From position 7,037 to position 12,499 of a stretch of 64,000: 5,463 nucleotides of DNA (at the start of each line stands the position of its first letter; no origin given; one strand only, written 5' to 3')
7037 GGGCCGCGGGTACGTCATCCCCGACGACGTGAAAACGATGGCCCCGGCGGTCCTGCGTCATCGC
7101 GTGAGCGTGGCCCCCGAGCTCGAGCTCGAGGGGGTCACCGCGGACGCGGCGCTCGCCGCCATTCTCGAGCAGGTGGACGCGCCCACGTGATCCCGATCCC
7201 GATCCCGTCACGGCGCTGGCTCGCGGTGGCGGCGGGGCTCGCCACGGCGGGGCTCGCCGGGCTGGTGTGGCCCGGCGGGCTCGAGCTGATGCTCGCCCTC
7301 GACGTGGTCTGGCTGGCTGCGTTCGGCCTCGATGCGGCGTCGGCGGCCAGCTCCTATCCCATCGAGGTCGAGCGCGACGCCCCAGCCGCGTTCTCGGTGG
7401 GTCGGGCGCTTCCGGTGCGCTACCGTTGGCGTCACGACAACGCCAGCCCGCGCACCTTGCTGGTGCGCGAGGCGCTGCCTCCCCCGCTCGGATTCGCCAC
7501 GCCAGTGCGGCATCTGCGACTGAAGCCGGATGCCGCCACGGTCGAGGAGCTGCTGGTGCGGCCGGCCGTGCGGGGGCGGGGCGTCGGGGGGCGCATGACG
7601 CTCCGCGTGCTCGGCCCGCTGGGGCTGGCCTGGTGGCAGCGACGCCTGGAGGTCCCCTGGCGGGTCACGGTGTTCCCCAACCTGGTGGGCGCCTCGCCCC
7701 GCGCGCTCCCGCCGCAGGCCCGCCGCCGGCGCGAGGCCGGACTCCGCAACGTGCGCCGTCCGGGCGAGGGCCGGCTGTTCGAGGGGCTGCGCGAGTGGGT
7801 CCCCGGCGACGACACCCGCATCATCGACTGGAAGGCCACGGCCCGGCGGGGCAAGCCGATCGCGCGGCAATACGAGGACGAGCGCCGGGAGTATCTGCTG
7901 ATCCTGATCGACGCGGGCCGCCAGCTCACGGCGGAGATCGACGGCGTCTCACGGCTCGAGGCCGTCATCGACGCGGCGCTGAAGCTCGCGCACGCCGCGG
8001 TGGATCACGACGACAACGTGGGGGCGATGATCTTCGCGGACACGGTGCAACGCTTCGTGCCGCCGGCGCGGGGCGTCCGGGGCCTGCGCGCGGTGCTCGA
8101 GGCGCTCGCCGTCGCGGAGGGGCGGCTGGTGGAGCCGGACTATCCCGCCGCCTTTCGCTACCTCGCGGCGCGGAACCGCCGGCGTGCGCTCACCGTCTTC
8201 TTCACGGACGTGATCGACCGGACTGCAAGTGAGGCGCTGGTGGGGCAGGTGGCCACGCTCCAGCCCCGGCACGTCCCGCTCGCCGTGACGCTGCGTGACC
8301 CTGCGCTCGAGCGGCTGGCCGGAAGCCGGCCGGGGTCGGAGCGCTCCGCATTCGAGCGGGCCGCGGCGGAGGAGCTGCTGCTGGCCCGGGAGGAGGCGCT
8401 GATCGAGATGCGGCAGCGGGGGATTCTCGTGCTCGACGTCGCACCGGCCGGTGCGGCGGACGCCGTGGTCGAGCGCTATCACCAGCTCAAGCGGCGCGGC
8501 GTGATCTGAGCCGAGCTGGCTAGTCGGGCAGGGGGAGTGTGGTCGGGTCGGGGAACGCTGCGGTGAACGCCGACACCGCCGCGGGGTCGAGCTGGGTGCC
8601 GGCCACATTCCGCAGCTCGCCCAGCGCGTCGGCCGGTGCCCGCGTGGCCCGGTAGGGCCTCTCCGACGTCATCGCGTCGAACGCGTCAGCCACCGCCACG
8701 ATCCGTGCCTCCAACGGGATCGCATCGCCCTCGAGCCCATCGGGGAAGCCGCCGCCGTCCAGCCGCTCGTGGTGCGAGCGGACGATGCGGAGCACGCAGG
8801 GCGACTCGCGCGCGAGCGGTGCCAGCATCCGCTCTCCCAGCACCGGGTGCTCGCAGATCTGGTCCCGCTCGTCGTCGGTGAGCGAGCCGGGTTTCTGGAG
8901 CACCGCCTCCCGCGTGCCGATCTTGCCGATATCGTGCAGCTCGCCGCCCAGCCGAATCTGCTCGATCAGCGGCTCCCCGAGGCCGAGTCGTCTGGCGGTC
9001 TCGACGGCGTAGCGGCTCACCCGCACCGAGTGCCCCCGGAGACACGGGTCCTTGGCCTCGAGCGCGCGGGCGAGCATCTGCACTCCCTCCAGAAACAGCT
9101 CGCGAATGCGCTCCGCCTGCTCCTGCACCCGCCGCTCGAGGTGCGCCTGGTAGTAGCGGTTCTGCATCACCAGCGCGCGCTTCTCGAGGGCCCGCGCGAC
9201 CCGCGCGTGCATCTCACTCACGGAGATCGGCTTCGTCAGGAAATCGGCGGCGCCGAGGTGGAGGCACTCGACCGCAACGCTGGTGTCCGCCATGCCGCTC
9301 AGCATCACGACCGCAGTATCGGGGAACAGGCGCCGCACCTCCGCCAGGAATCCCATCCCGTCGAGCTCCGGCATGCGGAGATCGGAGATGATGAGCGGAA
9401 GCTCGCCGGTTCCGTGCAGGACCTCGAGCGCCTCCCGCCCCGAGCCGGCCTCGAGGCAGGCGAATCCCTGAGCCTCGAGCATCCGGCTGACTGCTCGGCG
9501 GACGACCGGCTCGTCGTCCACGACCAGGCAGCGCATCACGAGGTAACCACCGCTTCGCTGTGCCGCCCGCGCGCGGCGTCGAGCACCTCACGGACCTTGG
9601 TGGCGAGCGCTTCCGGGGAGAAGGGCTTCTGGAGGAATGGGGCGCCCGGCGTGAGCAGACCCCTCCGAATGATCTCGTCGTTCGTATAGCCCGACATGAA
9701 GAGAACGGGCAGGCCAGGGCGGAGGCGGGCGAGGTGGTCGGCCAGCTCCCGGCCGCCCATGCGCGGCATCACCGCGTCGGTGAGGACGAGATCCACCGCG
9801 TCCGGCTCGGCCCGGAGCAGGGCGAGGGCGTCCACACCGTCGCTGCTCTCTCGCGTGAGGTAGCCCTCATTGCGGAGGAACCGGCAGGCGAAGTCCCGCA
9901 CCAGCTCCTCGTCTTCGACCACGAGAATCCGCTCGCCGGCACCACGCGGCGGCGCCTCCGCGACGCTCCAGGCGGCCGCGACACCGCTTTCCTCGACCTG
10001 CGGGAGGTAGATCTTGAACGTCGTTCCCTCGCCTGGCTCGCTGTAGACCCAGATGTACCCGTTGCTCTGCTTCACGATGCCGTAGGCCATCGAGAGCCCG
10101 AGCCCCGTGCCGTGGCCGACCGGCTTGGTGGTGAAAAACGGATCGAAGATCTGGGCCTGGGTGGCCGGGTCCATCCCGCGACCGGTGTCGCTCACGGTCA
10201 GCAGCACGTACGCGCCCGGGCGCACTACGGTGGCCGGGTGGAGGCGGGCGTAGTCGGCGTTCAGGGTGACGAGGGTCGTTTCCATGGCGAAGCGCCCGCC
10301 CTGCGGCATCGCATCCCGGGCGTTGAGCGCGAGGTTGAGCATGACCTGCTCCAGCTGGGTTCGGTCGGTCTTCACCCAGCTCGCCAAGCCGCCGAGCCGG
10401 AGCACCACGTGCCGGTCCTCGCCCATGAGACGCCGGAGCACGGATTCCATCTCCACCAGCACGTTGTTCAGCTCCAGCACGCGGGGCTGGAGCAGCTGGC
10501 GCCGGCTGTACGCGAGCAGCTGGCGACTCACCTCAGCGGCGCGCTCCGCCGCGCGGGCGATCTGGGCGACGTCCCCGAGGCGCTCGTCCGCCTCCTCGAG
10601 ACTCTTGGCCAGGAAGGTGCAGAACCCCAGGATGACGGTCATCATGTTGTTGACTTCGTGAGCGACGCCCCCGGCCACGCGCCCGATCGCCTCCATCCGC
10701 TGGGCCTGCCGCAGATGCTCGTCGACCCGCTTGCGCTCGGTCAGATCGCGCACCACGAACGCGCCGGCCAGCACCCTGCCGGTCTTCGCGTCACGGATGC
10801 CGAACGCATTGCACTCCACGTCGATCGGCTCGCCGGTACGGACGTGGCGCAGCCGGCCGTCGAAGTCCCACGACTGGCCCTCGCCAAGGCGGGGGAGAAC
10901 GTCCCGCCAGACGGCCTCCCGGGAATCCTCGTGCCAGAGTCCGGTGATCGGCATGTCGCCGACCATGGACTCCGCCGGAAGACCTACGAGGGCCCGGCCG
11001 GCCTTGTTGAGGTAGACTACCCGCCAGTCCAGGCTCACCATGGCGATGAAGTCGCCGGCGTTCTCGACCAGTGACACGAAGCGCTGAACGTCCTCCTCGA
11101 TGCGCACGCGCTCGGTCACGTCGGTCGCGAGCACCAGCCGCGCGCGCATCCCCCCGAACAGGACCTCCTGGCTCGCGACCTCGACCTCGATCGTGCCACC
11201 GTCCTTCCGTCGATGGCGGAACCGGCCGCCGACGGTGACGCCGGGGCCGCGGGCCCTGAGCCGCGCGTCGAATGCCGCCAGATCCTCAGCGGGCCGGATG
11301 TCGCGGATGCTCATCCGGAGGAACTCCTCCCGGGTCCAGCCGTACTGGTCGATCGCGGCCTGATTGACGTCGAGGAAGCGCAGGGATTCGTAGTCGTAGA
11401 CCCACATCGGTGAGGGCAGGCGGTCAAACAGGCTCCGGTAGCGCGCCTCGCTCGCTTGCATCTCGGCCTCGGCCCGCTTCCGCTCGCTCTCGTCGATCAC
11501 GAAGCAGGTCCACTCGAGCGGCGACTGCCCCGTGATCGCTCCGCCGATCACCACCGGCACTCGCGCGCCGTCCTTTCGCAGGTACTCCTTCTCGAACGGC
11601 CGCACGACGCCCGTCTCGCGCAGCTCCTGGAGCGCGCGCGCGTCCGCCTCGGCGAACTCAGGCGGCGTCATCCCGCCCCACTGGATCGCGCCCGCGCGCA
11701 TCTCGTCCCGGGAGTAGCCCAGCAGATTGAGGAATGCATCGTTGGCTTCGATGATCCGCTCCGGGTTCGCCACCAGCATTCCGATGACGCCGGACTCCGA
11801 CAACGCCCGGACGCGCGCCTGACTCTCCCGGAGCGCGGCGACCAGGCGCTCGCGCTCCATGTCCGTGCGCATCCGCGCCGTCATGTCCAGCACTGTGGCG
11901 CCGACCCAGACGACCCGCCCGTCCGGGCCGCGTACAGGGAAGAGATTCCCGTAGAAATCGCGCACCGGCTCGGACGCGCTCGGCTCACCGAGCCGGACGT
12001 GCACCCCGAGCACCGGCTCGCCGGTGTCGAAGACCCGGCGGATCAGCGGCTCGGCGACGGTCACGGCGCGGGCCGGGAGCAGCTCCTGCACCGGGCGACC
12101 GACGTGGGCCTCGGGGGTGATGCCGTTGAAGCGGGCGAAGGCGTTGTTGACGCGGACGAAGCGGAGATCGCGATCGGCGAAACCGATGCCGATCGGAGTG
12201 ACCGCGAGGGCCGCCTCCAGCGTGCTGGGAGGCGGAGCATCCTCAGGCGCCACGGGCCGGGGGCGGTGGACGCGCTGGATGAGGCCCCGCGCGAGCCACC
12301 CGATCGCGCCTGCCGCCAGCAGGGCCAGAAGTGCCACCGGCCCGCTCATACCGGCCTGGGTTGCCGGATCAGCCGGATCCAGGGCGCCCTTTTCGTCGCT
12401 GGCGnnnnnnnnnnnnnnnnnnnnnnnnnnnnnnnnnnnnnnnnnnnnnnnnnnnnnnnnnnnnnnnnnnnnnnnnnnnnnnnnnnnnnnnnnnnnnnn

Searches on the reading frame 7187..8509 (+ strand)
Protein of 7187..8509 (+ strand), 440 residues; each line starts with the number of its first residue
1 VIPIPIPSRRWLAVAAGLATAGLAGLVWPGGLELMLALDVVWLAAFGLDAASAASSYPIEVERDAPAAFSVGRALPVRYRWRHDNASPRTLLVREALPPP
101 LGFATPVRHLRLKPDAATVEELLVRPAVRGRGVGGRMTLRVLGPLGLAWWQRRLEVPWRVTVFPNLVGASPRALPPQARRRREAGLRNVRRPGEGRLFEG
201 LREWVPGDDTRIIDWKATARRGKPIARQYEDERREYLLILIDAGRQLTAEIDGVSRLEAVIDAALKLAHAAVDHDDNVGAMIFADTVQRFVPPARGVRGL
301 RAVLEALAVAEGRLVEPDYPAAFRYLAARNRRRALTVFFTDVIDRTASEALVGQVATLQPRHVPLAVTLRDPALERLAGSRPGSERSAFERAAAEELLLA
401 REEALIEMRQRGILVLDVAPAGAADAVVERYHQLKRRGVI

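Call 54: search_protein_families(library=pfam, proteins=[window:7187-8509:+])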
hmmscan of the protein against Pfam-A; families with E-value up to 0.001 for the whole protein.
window:7187-8509:+ (440 aa): 2 families
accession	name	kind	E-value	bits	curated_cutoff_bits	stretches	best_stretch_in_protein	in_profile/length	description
PF01882.25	DUF58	-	5.3e-31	107.9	23.4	1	202-380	3-179/216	Protein of unknown function DUF58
PF13519.12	VWA_2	-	2.7e-05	25.2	27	1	237-341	1-105/107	von Willebrand factor type A domain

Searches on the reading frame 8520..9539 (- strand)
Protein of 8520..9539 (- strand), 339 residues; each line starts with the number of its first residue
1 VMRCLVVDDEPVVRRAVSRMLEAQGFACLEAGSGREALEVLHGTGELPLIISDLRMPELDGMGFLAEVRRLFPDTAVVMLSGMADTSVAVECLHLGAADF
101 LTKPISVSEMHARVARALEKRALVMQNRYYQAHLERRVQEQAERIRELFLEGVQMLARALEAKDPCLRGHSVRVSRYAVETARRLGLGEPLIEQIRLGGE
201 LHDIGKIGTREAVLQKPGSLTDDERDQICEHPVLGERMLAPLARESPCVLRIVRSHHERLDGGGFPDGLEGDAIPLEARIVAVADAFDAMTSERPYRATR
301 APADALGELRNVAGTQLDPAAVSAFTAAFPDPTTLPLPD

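Call 54: search_protein_families(library=pfam, proteins=[window:8520-9539:-])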
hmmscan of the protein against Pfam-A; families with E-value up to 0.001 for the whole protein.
window:8520-9539:- (339 aa): 3 families
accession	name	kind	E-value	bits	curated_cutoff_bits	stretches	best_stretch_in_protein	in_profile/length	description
PF13487.12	HD_5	-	6.3e-36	124.1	27.2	1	155-320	2-169/170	HD domain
PF00072.30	Response_reg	-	5e-26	91.5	30.2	1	5-114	2-110/111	Response regulator receiver domain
PF01966.28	HD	-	7.8e-20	71.7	22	1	169-290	3-116/116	HD domain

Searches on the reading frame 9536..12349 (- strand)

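Call 54: search_protein_families(library=pfam, proteins=[window:9536-12349:-])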
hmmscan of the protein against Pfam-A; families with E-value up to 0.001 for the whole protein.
window:9536-12349:- (937 aa): 9 families
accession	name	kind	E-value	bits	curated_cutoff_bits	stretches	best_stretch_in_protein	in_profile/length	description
PF13426.13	PAS_9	-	1.5e-33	115.5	27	3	190-269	3-80/103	PAS domain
PF00989.32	PAS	-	4.2e-32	110.9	22.6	2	303-404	2-104/113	PAS fold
PF08448.16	PAS_4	-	6e-32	110.6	23.1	2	50-159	3-108/110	PAS fold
PF13188.13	PAS_8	-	1.4e-23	82.4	21.8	2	302-356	1-52/65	PAS domain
PF02518.31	HATPase_c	-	3.1e-23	82.8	26.4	1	662-784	2-109/111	Histidine kinase-, DNA gyrase B-, and HSP90-like ATPase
PF00072.30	Response_reg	-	1.9e-19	70.3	30.2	1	808-919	1-110/111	Response regulator receiver domain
PF08447.18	PAS_3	-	2.2e-18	66.7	25.6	1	199-263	1-65/89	PAS fold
PF12860.13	PAS_7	-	2.4e-06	28.1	27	0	53-95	6-49/115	PAS fold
PF00512.31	HisKA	-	1.3e-05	25.6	26.9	1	556-618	3-64/66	His Kinase A (phospho-acceptor) domain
